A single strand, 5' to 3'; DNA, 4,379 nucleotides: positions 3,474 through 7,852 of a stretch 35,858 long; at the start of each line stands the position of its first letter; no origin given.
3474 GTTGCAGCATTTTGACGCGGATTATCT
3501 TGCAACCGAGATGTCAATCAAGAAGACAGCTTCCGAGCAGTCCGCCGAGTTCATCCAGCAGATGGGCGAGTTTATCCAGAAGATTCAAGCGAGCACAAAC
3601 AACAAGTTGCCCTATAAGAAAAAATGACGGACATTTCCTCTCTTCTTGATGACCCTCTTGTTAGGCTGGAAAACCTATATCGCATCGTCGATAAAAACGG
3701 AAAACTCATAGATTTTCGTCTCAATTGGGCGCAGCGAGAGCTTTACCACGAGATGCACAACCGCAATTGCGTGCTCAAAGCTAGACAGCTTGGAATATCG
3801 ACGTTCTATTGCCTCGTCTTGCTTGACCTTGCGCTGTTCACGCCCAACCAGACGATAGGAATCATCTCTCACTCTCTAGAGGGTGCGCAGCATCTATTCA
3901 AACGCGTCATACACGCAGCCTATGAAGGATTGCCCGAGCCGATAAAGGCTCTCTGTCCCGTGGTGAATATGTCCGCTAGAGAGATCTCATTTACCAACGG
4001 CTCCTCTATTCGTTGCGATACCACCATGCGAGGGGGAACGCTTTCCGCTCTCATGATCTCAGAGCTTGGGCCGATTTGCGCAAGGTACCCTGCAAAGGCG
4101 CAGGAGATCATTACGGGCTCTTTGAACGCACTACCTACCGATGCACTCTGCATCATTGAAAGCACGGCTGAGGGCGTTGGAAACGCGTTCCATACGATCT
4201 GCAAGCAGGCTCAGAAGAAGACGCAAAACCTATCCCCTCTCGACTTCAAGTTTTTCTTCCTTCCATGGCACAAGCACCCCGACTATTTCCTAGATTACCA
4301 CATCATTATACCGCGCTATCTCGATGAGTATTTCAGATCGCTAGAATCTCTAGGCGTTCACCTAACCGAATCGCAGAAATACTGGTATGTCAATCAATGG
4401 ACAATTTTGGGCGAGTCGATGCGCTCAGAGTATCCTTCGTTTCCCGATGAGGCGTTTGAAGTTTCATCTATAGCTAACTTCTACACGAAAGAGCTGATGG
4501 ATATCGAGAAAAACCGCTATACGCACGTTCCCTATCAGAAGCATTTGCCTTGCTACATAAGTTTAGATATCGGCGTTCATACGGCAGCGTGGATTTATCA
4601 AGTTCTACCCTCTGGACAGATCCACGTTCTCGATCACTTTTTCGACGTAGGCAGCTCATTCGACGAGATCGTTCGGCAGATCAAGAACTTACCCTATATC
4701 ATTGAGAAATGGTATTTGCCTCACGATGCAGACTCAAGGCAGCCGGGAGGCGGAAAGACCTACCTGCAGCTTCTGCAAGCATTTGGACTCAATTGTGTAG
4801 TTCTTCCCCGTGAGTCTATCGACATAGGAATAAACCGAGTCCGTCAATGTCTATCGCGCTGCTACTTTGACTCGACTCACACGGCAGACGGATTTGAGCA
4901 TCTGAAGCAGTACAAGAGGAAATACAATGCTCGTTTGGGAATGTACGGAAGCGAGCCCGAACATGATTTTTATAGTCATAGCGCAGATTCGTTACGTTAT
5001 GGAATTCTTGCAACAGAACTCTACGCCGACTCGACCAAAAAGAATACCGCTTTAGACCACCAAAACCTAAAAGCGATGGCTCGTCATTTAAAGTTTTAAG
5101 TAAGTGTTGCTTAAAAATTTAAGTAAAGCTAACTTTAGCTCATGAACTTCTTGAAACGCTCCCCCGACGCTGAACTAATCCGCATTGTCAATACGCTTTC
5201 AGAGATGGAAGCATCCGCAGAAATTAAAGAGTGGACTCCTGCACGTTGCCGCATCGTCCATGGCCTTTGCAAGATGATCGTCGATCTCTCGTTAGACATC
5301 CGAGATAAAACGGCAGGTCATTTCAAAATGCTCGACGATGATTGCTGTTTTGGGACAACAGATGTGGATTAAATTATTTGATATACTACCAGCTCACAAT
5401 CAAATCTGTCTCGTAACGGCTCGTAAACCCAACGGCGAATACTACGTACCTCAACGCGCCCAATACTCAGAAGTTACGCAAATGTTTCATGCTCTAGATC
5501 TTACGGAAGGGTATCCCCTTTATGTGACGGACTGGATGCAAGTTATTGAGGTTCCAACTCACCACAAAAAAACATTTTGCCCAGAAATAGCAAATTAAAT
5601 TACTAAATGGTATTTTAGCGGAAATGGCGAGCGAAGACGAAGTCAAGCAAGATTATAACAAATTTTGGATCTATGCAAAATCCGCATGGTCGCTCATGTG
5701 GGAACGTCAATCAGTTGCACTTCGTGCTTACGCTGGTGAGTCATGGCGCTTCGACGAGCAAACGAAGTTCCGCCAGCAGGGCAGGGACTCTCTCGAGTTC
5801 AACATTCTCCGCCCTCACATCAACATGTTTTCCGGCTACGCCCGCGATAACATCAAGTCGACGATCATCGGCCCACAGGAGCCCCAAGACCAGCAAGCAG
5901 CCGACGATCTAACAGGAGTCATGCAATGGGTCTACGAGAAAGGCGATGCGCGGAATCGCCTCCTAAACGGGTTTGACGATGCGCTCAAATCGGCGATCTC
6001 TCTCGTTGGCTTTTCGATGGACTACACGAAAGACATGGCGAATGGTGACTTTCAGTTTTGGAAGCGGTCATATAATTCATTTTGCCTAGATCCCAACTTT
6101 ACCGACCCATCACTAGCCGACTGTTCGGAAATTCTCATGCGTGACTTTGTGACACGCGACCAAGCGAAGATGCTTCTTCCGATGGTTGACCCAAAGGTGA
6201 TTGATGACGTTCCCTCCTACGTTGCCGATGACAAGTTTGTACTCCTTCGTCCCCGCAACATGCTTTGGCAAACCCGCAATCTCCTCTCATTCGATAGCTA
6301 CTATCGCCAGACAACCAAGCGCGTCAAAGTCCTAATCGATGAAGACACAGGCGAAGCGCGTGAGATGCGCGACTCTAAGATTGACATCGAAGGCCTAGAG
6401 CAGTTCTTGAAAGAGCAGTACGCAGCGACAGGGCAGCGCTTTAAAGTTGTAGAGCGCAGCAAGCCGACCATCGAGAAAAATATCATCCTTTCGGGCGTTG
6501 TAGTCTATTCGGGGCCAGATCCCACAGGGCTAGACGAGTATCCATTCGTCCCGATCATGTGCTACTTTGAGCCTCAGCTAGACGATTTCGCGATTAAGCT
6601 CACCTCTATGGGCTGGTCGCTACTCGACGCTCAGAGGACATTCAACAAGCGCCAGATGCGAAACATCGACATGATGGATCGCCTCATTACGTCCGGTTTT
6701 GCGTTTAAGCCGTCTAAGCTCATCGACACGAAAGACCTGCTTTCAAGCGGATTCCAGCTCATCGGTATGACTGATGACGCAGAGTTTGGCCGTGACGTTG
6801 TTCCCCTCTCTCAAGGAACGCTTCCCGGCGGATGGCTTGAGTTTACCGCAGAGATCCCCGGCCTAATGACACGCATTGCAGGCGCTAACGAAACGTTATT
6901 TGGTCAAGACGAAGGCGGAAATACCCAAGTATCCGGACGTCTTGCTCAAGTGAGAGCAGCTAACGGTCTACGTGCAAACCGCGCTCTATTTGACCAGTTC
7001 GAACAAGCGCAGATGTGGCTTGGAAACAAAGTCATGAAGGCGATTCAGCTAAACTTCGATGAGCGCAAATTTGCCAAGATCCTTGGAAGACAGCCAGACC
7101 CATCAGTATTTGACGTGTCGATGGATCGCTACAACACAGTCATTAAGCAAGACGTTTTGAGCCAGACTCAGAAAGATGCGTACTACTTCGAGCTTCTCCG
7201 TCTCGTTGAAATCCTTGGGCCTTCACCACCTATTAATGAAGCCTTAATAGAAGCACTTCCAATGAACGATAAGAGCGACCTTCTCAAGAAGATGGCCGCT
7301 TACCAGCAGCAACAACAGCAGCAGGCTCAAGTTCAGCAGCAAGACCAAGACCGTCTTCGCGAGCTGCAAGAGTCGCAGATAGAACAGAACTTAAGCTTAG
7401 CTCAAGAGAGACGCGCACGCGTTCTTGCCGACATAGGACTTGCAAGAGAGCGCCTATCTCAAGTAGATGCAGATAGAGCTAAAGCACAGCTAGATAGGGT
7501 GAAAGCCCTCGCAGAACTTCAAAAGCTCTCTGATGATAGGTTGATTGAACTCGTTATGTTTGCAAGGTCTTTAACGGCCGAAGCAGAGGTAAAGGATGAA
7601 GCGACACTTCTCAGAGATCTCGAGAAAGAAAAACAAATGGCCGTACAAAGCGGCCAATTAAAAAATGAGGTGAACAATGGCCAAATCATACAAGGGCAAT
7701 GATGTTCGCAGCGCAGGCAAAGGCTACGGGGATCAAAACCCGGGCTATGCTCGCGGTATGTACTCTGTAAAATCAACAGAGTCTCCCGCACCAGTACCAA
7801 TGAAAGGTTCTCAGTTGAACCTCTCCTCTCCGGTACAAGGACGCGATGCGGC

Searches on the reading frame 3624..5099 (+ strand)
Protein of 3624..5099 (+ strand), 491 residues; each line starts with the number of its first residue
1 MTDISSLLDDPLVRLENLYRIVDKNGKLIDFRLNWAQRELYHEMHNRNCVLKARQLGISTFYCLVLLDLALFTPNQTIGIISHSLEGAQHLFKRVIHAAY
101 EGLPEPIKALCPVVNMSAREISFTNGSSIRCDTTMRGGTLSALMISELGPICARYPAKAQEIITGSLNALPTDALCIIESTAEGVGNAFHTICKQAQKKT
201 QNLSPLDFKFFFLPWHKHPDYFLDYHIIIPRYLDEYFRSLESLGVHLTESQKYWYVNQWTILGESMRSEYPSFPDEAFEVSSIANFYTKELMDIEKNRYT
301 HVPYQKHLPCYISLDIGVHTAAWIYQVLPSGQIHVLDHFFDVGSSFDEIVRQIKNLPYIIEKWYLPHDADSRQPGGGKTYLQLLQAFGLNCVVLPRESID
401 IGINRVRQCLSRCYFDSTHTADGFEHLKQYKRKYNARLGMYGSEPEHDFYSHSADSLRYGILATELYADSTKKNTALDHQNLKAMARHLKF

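Call 17: search_protein_families(library=phrogs, proteins=[window:3624-5099:+], max_evalue=0.00001)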
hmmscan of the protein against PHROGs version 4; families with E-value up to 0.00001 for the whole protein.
window:3624-5099:+ (491 aa): 5 families
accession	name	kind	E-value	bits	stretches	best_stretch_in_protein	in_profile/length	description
phrog_26724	-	unknown function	2.1e-58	198.1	1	5-187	7-188/192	-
phrog_2472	-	unknown function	7.3e-46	158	1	182-464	11-308/324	-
phrog_2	-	head and packaging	4.6e-25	89.5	1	17-464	256-592/807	terminase large subunit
phrog_38407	-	unknown function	8e-13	49.1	1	178-289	5-123/370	-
phrog_5989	-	head and packaging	3.3e-12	47.2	1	10-148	120-260/347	terminase large subunit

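Call 20: search_dna_similar(query=window:3624-5099:+, collection=phages, mode=protein, max_rows=15)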
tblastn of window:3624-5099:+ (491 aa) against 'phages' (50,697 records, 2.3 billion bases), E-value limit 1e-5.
Records with a match: 727; places in all: 735; records where one place covers at least 80% of the query: 135.
Best place of each record, by identity: <60% 727.
By first word of the organism name: Vibrio 219; Escherichia 92; Stx2a-converting 83; Pseudomonas 57; Ralstonia 33; Synechococcus 23; Pelagibacter 22; Erwinia 17; Caudoviricetes 17; Stx2-converting 12; and 50 more.
By host as written in the record: - 312; Pseudomonas aeruginosa 23; Candidatus Pelagibacter ubique HTCC1062 15; Vibrio crassostreae 13; Synechococcus sp. 13; Vibrio cyclitrophicus 9; Pseudomonas aeruginosa PAO1 9; Vibrio cholerae 2095 9; and 192 more.
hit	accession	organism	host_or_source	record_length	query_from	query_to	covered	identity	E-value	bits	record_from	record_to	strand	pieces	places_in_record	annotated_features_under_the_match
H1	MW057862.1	Providencia phage PSTCR7lys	Providencia stuartii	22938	6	491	99%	37.7%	4e-99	332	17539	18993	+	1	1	terminase large subunit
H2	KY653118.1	Morganella phage IME1369_01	Morganella morganii IME1369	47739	6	491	99%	36.9%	9e-98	328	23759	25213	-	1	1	hypothetical protein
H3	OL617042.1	Flyfo siphovirus Tbat2_3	Pteropus tonganus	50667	1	477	97%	37.4%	1e-98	331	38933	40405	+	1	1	hypothetical protein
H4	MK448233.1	Klebsiella phage ST11-VIM1phi8.1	Klebsiella pneumoniae ST11-VIM1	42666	7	463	93%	39.0%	5e-98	329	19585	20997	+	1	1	terminase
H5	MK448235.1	Klebsiella phage ST512-KPC3phi13.1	Klebsiella pneumoniae ST512-KPC3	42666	7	463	93%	39.0%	5e-98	329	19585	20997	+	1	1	terminase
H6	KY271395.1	Klebsiella phage 2b LV-2017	Klebsiella pneumoniae KH43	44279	7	463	93%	39.0%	5e-98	329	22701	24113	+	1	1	terminase large subunit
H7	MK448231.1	Klebsiella phage ST101-KPC2phi6.1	Klebsiella pneumoniae ST101-KPC2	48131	7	463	93%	38.8%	2e-97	327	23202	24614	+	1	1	terminase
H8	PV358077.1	Enterobacter phage ENT1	Enterobacter hormaechei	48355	7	463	93%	38.6%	2e-97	327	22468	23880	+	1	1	record has no annotation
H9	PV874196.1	Enterobacter phage BHUENT6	Enterobacter cloacae complex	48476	7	463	93%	38.6%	2e-97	327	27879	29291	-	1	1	record has no annotation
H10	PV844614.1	Enterobacter phage BHUENT3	Enterobacter cloacae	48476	7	463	93%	38.6%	2e-97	327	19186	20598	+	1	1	record has no annotation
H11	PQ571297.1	Klebsiella phage KO-TP1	Klebsiella oxytoca BBCO_XO_1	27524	7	459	92%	38.9%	2e-97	327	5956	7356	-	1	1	terminase large subunit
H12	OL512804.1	Hafnia phage Pocitis76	Hafnia sp.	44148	1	463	94%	37.9%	1e-97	328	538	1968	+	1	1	terminase large subunit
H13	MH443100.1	Erwinia phage vB_EhrS_49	Erwinia horticola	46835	7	463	93%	37.9%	3e-96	324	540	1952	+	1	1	terminase large subunit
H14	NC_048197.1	Erwinia phage vB_EhrS_49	Erwinia horticola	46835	7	463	93%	37.9%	3e-96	324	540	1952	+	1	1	terminase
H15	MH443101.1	Erwinia phage vB_EhrS_59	Erwinia horticola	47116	7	463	93%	37.9%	3e-96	324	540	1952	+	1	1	terminase large subunit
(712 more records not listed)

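Call 29: find_related_loci(query=window:3624-5099:+, collection=viral_contigs, flank=10000)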
Query window:3624-5099:+ (491 aa) in viral_contigs; peptide patterns used: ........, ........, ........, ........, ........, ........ (x = any residue, [..] = any of these).
17 stretches matched a pattern, but none encodes a relative of the query by tblastn (E <= 1e-3).

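Call 30: find_homologous_proteins(query=window:3624-5099:+, max_evalue=1e-20)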
Query window:3624-5099:+ (491 aa): 2540 proteins with E <= 1e-20 among 8000 candidates; the best 120 are listed.
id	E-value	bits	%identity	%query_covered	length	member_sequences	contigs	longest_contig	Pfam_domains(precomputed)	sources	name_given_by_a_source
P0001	2.2e-165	569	53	95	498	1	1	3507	-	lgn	-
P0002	7.2e-128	445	45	97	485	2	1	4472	-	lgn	-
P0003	1.5e-126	441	43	98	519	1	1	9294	-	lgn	-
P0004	2.7e-122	427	44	94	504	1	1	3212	-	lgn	-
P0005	3.1e-122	427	43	100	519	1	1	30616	-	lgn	-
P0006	1.5e-121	424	43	100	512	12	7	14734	-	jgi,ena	-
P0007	4.1e-120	420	42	97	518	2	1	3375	-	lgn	-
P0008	4.2e-120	420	44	96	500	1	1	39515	-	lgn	-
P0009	5.0e-119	416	44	91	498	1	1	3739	-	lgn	-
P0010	3.4e-117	410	42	98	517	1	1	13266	-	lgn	-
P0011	1.0e-116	409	43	99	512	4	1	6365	-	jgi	-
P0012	1.1e-116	408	43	98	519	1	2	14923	-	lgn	-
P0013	1.5e-116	408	42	99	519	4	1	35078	-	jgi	jgi:hypothetical protein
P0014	1.9e-116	408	44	95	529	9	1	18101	-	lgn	-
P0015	2.3e-116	407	42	98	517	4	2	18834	-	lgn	-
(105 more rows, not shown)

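Call 32: find_encoding_contigs(protein=P0001, flank=5000, max_places=3)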
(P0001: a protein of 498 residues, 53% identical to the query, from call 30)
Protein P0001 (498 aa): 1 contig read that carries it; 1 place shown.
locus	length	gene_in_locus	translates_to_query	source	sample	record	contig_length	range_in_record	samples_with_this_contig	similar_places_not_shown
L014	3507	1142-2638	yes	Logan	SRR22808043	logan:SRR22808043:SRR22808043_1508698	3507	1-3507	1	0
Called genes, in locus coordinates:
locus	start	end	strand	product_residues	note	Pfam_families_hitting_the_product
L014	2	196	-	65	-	?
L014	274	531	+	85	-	PF12844:HTH_19 (weak), PF01381:HTH_3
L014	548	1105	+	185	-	-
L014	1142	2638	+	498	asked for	-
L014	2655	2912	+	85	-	-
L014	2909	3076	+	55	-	-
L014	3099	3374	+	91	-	-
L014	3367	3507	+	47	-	?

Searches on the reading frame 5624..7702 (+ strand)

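Call 17: search_protein_families(library=phrogs, proteins=[window:5624-7702:+], max_evalue=0.00001)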
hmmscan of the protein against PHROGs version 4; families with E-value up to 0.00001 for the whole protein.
window:5624-7702:+ (692 aa): 1 family
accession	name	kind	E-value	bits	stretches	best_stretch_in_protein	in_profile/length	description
phrog_156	-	head and packaging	1.1e-41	144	1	18-674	22-667/681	portal protein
